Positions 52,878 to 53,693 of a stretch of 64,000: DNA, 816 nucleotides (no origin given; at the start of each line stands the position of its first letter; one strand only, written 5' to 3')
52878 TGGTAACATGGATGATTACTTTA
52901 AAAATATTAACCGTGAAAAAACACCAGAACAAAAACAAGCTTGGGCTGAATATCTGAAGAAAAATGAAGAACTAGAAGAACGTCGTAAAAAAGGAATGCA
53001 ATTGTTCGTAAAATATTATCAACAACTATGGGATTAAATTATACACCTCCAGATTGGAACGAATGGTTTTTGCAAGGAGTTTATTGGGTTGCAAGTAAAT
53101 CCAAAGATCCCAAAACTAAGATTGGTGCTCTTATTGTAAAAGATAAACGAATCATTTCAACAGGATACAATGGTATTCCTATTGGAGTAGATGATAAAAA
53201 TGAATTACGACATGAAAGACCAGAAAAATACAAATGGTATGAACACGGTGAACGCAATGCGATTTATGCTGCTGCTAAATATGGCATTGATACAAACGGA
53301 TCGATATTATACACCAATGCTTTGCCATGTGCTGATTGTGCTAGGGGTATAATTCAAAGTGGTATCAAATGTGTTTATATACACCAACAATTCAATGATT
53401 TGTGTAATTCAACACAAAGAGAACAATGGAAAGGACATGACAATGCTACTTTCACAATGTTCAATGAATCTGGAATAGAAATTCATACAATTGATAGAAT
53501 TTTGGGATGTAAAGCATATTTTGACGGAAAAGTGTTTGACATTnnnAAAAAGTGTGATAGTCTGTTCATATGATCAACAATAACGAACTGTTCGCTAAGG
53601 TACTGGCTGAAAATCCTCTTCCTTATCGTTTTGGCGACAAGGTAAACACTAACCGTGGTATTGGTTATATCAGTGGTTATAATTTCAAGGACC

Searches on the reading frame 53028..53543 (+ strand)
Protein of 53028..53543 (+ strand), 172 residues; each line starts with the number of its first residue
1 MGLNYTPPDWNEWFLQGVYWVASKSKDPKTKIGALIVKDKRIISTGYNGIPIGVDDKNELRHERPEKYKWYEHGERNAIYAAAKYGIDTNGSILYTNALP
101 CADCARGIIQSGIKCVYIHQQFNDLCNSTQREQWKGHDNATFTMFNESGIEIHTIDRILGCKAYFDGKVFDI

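Call 97: search_protein_families(library=pfam, proteins=[window:53028-53543:+], max_evalue=0.001)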
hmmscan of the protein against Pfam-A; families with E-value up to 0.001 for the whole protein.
window:53028-53543:+ (172 aa): 2 families
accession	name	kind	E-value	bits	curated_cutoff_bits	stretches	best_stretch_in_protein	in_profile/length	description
PF00383.29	dCMP_cyt_deam_1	-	2.2e-19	69.7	25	1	9-119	2-101/102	Cytidine and deoxycytidylate deaminase zinc-binding region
PF14437.12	MafB19-deam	-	5.5e-16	59.2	27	1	9-119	2-100/142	MafB19-like deaminase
